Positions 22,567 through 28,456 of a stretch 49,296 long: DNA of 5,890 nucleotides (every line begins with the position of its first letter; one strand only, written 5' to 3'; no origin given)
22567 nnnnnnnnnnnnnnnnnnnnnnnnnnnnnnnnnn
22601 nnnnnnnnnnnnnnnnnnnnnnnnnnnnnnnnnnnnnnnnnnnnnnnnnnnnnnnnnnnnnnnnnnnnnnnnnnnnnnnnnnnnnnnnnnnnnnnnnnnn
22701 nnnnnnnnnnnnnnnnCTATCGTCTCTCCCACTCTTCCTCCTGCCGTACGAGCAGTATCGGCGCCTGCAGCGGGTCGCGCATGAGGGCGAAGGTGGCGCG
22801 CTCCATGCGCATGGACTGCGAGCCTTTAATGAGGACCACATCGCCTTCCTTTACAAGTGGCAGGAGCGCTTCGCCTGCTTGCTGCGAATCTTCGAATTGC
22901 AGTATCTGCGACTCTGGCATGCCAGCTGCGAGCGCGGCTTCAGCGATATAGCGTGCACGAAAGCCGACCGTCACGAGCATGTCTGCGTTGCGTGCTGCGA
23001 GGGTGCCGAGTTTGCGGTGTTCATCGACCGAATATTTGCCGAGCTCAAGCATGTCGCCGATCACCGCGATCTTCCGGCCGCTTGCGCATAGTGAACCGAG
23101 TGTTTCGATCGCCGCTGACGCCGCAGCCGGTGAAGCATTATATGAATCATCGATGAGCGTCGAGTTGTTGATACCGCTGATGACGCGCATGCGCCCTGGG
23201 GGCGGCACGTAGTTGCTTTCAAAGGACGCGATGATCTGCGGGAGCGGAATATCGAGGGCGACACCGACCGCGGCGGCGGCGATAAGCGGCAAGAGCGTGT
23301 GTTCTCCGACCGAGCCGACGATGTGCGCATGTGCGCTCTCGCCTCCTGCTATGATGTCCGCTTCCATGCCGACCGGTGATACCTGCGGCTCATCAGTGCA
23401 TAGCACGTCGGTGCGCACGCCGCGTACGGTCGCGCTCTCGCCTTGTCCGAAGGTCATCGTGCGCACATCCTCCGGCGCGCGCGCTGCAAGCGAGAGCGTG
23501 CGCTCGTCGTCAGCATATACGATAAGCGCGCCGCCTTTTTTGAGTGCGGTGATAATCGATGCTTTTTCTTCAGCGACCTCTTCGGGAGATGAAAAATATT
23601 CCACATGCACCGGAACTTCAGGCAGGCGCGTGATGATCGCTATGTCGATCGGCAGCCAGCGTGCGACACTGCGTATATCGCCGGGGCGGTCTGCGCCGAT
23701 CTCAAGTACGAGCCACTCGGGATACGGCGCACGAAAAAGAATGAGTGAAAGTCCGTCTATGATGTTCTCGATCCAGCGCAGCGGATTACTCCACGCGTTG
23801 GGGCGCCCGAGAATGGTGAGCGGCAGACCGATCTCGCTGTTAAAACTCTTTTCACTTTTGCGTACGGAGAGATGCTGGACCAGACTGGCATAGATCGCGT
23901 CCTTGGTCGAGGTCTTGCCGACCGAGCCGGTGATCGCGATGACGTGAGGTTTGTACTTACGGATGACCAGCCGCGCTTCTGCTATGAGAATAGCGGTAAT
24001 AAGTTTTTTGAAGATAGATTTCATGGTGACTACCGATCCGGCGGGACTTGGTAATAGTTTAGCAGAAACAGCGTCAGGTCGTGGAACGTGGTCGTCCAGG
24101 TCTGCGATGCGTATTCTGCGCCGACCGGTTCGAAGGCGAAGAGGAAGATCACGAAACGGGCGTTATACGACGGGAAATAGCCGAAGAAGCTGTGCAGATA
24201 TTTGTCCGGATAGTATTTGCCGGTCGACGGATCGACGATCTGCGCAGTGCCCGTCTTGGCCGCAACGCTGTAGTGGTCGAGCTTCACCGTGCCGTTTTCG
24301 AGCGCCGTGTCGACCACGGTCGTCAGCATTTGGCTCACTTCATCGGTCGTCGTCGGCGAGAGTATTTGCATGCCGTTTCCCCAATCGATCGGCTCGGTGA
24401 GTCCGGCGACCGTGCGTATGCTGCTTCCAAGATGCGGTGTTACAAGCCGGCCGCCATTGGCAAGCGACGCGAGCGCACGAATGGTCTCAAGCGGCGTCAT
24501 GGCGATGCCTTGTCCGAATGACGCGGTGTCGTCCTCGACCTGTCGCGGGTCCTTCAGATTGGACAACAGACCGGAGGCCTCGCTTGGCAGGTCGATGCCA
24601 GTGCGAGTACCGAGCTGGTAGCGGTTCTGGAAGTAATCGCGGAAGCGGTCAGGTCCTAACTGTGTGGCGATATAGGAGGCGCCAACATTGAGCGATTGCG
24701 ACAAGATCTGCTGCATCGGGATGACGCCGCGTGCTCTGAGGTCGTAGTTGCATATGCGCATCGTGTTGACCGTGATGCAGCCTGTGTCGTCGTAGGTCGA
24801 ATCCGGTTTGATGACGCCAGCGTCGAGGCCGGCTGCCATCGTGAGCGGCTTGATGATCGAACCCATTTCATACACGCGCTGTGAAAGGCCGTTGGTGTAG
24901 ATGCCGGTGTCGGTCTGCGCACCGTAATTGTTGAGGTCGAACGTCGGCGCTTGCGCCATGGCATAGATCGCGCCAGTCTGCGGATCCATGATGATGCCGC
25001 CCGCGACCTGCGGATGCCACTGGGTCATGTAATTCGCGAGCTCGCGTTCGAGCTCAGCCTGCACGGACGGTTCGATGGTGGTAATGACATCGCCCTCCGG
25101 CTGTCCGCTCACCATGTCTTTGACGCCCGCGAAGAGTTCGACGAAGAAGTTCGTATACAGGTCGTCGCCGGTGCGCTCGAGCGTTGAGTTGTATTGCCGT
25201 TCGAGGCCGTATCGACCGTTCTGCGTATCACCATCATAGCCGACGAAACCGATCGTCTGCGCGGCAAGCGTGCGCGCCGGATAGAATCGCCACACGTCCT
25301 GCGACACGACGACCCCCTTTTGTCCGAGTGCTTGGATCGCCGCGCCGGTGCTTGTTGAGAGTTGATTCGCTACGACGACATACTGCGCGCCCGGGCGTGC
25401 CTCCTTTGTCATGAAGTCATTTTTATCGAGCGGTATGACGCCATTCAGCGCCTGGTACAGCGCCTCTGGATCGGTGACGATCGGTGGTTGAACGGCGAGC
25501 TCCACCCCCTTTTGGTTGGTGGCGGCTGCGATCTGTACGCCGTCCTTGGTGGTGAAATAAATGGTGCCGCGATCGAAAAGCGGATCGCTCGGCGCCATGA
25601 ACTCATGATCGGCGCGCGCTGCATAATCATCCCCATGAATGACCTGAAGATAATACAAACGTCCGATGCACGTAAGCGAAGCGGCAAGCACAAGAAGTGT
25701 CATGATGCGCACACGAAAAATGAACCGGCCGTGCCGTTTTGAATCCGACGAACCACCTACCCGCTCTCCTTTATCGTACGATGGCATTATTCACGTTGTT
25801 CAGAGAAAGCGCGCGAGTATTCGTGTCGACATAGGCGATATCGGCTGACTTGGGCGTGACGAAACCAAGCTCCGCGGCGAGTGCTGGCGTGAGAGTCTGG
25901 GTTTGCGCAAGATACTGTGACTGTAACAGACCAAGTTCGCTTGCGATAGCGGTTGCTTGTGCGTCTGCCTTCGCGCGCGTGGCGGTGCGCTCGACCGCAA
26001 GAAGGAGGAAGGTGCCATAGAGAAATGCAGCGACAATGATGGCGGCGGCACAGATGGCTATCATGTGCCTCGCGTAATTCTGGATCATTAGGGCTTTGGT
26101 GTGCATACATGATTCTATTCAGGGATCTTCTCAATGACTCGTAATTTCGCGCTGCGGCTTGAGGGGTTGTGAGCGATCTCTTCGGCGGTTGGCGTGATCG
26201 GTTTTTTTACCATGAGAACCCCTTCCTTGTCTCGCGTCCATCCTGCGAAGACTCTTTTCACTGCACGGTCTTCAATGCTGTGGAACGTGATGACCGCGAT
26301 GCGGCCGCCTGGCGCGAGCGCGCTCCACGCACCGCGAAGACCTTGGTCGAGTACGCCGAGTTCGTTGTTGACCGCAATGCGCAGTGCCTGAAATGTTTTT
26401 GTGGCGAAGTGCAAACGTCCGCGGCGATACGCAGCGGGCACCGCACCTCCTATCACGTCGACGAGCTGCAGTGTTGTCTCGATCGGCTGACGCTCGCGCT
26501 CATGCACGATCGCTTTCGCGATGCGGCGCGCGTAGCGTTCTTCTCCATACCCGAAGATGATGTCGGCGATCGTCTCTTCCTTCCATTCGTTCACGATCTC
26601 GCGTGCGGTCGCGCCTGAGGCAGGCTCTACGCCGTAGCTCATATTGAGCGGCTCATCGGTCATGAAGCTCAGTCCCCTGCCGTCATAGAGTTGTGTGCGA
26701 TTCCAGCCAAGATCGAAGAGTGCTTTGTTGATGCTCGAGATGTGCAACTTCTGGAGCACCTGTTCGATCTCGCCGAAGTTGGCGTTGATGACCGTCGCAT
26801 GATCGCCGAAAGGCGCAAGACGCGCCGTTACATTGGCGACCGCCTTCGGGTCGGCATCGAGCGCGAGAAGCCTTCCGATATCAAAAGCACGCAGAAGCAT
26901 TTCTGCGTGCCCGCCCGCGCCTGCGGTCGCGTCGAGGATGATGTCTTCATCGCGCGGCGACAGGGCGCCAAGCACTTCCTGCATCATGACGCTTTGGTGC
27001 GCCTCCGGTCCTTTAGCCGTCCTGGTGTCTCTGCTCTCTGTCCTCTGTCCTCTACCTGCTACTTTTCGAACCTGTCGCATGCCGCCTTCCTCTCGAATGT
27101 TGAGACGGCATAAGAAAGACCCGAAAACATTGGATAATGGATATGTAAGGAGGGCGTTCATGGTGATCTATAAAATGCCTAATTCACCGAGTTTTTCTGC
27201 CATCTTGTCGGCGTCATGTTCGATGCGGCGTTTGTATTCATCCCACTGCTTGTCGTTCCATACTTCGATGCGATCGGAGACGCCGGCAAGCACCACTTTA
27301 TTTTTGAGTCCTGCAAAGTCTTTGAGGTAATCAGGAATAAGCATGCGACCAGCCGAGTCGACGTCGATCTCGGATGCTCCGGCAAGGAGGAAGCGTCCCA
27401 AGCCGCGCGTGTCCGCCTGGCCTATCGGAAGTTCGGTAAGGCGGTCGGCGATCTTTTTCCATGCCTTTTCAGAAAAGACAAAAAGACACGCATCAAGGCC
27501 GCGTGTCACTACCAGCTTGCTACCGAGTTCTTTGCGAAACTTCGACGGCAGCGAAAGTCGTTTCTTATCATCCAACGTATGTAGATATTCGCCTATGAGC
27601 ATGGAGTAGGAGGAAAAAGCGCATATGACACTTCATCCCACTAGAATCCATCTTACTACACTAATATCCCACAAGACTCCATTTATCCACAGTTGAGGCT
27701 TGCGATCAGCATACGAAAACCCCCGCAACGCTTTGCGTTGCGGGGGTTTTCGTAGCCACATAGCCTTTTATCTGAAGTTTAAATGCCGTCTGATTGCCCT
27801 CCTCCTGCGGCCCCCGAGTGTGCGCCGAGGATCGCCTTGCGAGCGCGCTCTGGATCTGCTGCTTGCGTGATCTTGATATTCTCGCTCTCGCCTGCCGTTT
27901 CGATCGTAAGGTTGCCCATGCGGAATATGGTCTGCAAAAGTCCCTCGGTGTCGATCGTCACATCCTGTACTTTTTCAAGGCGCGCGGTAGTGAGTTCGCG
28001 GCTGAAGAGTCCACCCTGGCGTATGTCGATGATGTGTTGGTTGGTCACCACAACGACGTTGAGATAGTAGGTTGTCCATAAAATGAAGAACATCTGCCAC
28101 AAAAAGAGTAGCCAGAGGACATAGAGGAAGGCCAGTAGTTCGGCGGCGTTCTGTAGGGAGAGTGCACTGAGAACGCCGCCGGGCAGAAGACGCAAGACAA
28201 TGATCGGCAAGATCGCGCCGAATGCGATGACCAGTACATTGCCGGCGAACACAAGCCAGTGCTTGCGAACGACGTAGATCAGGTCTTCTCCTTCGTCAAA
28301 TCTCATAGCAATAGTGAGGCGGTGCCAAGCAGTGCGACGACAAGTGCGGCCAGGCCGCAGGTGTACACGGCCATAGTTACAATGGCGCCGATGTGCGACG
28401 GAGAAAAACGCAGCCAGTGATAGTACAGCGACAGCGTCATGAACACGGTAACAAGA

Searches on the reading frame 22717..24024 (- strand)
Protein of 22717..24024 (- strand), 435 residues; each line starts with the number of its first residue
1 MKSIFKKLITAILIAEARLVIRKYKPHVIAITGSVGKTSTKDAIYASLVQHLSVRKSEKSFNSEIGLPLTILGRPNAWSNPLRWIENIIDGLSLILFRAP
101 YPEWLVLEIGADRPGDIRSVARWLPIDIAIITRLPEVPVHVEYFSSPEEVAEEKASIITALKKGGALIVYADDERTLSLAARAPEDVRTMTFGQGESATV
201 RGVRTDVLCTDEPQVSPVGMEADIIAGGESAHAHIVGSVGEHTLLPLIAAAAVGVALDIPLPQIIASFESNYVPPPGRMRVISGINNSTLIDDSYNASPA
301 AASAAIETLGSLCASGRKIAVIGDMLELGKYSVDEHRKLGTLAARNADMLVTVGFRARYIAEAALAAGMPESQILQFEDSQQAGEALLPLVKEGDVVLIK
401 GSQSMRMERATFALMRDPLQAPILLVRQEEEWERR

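Call 76: search_protein_families(library=pfam, proteins=[window:22717-24024:-])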
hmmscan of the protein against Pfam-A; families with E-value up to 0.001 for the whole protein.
window:22717-24024:- (435 aa): 2 families
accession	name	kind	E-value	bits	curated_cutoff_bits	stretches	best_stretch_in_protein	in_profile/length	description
PF02875.26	Mur_ligase_C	-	3.2e-24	86.6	28.4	1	277-402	1-126/127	Mur ligase, glutamate ligase domain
PF08245.18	Mur_ligase_M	-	3.5e-21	76.5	24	2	101-253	54-199/200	Mur ligase middle domain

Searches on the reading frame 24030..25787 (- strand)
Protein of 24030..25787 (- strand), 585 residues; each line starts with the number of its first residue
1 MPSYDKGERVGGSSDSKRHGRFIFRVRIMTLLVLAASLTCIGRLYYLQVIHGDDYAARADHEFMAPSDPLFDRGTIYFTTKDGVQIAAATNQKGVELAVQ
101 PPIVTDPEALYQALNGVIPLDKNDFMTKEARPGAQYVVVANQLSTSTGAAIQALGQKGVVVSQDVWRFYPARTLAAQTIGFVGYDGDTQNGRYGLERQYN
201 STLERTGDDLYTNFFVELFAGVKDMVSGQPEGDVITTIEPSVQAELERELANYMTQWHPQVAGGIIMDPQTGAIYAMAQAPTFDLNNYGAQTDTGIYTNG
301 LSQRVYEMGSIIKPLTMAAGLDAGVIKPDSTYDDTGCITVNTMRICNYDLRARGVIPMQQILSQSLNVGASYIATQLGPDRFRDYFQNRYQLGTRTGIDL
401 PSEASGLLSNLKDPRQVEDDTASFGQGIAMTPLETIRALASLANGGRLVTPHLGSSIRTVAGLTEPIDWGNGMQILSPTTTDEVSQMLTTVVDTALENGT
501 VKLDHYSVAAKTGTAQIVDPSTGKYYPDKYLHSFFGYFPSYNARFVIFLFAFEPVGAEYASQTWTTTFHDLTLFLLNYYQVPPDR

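Call 76: search_protein_families(library=pfam, proteins=[window:24030-25787:-])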
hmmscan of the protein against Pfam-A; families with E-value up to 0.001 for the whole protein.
window:24030-25787:- (585 aa): 3 families
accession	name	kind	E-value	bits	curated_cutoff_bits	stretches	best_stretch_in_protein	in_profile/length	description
PF00905.27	Transpeptidase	-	8e-63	212.8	22.1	1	265-549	4-276/299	Penicillin binding protein transpeptidase domain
PF03717.20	PBP_dimer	-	5.4e-08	33.9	24.4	1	73-204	6-159/180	Penicillin-binding Protein dimerisation domain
PF21922.1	PBP_dimer_2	-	0.00058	20.5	27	0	167-223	25-77/83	Penicillin binding protein A dimerisation domain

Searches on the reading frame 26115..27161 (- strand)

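Call 76: search_protein_families(library=pfam, proteins=[window:26115-27161:-])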
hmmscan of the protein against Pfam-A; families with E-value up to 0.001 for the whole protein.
window:26115-27161:- (348 aa): 3 families
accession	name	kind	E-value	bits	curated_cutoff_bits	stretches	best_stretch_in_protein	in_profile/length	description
PF01795.25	Methyltransf_5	-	1.3e-90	304.4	27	1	54-346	3-309/309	MraW methylase family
PF01189.24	Methyltr_RsmB-F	-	0.00015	21.9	27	1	66-150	3-86/199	16S rRNA methyltransferase RsmB/F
PF13649.12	Methyltransf_25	-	0.00088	20.4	27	0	75-134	1-60/97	Methyltransferase domain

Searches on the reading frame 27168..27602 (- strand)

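Call 76: search_protein_families(library=pfam, proteins=[window:27168-27602:-])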
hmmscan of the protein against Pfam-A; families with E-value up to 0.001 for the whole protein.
window:27168-27602:- (144 aa): 1 family
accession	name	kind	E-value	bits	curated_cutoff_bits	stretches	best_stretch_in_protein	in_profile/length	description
PF02381.23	MraZ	-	2.2e-35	120.9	23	2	1-70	1-71/72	MraZ protein, putative antitoxin-like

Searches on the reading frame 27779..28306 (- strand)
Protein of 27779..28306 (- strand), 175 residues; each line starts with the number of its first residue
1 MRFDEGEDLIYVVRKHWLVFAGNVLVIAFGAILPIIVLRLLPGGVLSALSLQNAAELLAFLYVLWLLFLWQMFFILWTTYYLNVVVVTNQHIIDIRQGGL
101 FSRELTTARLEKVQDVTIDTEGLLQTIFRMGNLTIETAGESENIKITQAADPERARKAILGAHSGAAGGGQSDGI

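Call 81: search_protein_families(library=pfam, proteins=[window:27779-28306:-])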
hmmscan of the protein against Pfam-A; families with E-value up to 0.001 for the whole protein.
window:27779-28306:- (175 aa): 2 families
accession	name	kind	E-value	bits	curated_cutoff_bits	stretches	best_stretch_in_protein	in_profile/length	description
PF03703.20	bPH_2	-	1.1e-09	38.9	22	1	87-158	8-77/78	Bacterial PH domain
PF14470.12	bPH_3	-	0.00018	22.4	23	1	82-159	22-90/95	Bacterial PH domain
